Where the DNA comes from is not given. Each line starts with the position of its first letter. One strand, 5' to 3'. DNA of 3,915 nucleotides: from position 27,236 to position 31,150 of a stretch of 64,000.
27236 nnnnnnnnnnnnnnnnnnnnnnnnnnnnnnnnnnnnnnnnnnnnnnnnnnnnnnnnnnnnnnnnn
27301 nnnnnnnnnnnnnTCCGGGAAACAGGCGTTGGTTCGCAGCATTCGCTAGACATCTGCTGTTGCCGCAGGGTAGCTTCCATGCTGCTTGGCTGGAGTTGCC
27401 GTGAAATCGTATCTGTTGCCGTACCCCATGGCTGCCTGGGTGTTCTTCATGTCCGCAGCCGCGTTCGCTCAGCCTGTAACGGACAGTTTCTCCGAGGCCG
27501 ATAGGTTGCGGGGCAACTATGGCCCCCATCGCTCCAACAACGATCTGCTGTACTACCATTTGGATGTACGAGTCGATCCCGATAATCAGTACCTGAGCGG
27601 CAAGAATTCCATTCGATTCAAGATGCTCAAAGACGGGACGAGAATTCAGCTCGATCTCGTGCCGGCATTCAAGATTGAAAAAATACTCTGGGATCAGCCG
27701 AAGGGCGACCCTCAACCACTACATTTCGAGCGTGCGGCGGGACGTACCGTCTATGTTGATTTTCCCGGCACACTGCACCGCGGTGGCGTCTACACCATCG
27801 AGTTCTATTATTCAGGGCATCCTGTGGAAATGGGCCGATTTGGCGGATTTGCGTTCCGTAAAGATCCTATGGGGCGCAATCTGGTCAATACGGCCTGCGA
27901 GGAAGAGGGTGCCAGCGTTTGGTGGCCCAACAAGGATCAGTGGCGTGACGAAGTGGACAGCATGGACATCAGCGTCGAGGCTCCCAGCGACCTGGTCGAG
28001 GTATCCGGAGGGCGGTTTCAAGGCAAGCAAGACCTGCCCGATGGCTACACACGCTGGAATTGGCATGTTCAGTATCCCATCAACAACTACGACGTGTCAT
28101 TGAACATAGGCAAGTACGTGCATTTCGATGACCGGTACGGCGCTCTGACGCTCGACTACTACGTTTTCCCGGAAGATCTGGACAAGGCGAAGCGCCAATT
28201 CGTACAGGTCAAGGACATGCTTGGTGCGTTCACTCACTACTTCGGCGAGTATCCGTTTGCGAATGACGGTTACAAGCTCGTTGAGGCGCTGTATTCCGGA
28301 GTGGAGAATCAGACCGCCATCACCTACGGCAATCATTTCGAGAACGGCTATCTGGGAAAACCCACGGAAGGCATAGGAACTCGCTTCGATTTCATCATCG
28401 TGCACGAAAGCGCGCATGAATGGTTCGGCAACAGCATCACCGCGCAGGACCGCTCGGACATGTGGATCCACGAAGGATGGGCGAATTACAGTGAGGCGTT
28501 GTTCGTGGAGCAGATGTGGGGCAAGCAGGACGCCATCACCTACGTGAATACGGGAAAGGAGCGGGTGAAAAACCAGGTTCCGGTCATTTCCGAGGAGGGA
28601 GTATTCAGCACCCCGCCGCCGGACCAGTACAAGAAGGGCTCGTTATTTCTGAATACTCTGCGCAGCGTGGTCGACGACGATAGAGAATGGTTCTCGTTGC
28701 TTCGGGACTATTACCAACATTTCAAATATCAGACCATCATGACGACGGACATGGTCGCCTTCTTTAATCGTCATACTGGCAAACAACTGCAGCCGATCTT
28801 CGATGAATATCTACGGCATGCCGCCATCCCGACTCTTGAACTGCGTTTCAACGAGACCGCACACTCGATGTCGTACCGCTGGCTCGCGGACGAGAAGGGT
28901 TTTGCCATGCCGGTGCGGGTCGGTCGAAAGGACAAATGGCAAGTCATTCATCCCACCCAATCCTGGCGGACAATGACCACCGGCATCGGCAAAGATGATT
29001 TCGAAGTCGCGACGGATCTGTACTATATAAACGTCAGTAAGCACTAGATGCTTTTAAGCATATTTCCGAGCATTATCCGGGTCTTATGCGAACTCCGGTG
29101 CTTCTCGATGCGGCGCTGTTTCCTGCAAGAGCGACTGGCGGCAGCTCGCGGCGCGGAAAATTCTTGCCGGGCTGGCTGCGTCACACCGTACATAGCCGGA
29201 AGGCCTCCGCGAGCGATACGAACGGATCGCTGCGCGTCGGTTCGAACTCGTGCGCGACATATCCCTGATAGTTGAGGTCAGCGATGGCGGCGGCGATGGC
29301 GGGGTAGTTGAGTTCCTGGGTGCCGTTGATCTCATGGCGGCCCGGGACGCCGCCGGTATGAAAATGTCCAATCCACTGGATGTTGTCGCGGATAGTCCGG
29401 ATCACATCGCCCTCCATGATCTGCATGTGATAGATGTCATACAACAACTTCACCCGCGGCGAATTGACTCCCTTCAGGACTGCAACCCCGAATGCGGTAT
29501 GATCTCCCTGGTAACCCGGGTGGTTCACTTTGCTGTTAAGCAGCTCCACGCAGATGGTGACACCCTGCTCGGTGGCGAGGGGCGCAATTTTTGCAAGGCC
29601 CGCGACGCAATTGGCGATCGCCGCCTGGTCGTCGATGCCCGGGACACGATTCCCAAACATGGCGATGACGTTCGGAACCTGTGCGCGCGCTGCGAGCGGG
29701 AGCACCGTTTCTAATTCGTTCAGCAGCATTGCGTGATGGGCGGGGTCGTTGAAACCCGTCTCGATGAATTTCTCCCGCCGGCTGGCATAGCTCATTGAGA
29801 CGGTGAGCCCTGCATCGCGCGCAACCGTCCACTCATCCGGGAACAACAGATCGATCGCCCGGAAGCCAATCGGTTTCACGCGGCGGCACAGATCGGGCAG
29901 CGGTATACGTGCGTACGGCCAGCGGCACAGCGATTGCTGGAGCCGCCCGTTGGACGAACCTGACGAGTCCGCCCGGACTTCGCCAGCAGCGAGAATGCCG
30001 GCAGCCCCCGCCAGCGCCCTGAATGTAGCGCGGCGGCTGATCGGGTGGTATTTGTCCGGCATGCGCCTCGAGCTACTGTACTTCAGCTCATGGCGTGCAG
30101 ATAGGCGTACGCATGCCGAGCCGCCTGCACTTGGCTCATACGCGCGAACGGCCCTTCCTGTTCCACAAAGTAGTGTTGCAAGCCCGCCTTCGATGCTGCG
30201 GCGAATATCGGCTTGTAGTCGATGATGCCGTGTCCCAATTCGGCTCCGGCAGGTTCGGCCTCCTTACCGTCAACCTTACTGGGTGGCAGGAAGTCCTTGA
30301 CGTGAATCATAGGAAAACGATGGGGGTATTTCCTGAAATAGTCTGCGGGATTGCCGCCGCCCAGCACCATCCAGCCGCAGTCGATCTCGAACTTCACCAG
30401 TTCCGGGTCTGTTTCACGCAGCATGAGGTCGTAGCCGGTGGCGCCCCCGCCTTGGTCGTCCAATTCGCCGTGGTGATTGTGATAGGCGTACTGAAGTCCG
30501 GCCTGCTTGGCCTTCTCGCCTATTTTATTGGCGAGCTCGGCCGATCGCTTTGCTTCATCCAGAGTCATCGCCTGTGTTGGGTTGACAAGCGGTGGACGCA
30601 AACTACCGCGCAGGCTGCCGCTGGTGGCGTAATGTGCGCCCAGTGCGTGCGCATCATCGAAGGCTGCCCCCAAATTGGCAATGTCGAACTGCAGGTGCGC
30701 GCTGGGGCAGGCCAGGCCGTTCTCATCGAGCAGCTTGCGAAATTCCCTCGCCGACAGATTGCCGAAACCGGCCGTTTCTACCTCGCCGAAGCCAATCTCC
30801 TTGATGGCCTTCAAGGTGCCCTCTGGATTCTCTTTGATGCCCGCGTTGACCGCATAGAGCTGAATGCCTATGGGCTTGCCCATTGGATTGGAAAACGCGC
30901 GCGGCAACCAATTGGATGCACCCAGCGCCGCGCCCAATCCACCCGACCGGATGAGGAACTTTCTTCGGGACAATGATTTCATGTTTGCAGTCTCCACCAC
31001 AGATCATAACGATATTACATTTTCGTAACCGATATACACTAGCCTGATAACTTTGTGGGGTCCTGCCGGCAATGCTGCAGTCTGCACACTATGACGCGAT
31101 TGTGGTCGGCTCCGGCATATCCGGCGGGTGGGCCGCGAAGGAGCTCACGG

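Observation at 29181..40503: Compartmentalised oxidative (3-keto-type) glycoside-processing locus built on Tat-exported GMC flavoproteins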

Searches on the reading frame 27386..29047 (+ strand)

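Call 8: search_protein_families(library=pfam, proteins=[window:27386-29047:+], max_evalue=0.001)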
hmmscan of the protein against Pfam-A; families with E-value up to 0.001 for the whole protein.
window:27386-29047:+ (553 aa): 2 families
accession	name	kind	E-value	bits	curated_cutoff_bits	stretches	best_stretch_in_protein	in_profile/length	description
PF01433.26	Peptidase_M1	-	5.8e-20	72.3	27.7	1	288-475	20-218/218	Peptidase family M1 domain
PF17900.6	Peptidase_M1_N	-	3.2e-09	37.6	25.8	1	56-231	4-181/186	Peptidase M1 N-terminal domain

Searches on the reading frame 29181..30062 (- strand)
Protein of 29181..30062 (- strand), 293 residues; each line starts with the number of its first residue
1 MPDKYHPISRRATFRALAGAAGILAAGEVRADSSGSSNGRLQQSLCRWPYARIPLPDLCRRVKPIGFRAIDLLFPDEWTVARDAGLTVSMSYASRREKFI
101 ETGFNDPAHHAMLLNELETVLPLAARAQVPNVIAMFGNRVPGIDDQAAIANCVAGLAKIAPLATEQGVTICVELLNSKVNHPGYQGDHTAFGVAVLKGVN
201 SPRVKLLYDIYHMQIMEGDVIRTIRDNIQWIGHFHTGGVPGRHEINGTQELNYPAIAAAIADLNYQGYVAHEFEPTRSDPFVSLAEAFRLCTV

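Call 4: search_protein_families(library=pfam, proteins=[window:29181-30062:-], max_evalue=0.01)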
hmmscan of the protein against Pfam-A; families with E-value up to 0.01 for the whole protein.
window:29181-30062:- (293 aa): 1 family
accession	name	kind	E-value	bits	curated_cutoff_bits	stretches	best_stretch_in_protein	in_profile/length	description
PF01261.30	AP_endonuc_2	-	1.1e-27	97.8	31.1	1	80-275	36-231/249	Xylose isomerase-like TIM barrel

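Call 5: search_protein_families(library=ncbifam, proteins=[window:29181-30062:-], max_evalue=0.01)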
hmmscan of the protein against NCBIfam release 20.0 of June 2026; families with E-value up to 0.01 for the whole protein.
window:29181-30062:- (293 aa): 7 families
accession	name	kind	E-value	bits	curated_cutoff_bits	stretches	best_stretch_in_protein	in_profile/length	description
TIGR03234.1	OH-pyruv-isom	equivalog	2.8e-31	108.8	353.45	1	109-277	78-244/254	hydroxypyruvate isomerase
NF043033.1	OxoTetrIsom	equivalog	3.8e-29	102.2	325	1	107-277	77-241/251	2-oxo-tetronate isomerase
NF007444.0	PRK09997.1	equivalog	1.1e-17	64.4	465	1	135-276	105-244/258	hydroxypyruvate isomerase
NF051856.1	PsicseEpim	equivalog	3.3e-17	63.2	300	1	143-272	120-244/287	D-psicose 3-epimerase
NF041099.2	keto_glucon_epim_IolO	equivalog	1.5e-13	50.7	300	1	114-278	92-251/269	5-keto-L-gluconate epimerase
NF007441.0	PRK09989.1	equivalog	3.5e-12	46.6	412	1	117-276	87-244/258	HPr family phosphocarrier protein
TIGR04379.1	myo_inos_iolE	equivalog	0.00083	19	290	0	192-236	164-209/290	myo-inosose-2 dehydratase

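Call 26: search_solved_structures(query=window:29181-30062:-, max_evalue=0.001)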
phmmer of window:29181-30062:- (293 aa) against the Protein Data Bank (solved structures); distinct sequences matched with E-value up to 0.001: 16.
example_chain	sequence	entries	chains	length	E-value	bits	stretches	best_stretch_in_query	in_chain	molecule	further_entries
3ngf_A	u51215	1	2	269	4.3e-19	72.2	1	134-276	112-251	AP endonuclease, family 2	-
2hk0_A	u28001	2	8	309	7.8e-14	54.9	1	143-272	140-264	D-PSICOSE 3-EPIMERASE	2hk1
7x7w_A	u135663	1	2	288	2.2e-13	53.4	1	143-272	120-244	D-PSICOSE 3-EPIMERASE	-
1k77_A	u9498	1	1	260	2.3e-10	43.5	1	113-276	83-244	Hypothetical protein ygbM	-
3vnk_A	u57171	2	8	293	3.3e-10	43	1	149-272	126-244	Xylose isomerase domain protein TIM barrel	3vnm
3vni_A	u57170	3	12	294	3.3e-10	43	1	149-272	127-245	Xylose isomerase domain protein TIM barrel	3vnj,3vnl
7e9w_A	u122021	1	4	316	3.9e-10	42.8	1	149-272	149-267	D-psicose 3-epimerase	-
8xix_A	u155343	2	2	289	6.7e-10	42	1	144-272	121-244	D-tagatose 3-epimerase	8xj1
8xiv_A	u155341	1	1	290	6.7e-10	42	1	144-272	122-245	D-tagatose 3-epimerase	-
7cj4_A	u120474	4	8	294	2e-09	40.4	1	113-280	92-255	Epimerase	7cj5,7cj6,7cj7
7cj9_A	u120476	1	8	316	2e-09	40.4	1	112-280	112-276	Epimerase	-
7cj8_A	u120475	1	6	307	2.2e-09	40.3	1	113-280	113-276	Epimerase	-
8yeb_A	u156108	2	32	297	5.6e-08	35.7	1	145-272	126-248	Ketose 3-epimerase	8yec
5zfs_A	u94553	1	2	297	6.4e-08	35.5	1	145-272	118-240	D-allulose-3-epimerase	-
3vyl_A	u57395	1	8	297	9.3e-07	31.7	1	151-270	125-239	L-ribulose 3-epimerase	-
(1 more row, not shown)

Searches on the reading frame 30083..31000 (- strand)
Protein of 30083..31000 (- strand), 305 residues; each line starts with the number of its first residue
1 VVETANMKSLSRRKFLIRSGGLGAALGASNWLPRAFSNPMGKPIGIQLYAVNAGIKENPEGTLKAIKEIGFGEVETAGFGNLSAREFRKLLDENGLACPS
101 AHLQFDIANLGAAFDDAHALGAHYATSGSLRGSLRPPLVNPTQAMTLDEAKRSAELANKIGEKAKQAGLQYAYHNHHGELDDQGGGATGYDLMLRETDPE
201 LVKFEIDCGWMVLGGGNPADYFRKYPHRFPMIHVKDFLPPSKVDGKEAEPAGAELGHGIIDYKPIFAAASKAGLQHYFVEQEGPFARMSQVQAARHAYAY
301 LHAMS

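Call 4: search_protein_families(library=pfam, proteins=[window:30083-31000:-], max_evalue=0.01)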
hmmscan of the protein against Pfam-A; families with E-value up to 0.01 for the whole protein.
window:30083-31000:- (305 aa): 1 family
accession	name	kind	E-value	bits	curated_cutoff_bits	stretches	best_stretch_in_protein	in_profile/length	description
PF01261.30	AP_endonuc_2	-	6.7e-17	62.5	31.1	1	64-284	2-230/249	Xylose isomerase-like TIM barrel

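Call 5: search_protein_families(library=ncbifam, proteins=[window:30083-31000:-], max_evalue=0.01)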
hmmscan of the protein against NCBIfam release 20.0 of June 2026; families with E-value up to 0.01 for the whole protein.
window:30083-31000:- (305 aa): 2 families
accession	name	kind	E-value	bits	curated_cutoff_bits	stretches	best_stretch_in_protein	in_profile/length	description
TIGR04379.1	myo_inos_iolE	equivalog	1.6e-16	60.7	290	1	62-303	28-288/290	myo-inosose-2 dehydratase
TIGR01409.1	TAT_signal_seq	domain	0.0077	16.6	16.7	1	10-36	1-23/29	twin-arginine translocation signal domain-containing protein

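Call 27: search_solved_structures(query=window:30083-30982:-, max_evalue=0.001)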
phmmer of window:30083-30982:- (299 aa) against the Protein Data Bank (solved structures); distinct sequences matched with E-value up to 0.001: 6.
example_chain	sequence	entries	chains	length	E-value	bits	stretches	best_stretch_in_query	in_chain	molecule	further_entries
8tcd_B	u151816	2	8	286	1e-24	91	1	35-231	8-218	Sugar phosphate isomerase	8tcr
8tcs_D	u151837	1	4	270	1.6e-24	90.3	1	36-231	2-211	Xylose isomerase-like TIM barrel domain-containing protein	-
8tct_A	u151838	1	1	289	7.9e-21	78.3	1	57-232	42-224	Sugar phosphate isomerase/epimerase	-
3obe_A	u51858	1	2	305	9.9e-21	77.9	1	34-297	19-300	Sugar phosphate isomerase/epimerase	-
8bvk_A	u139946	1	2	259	3e-20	76.4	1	36-280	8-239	Xylose isomerase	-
3l23_A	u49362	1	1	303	7.2e-20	75.1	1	182-231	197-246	Sugar phosphate isomerase/epimerase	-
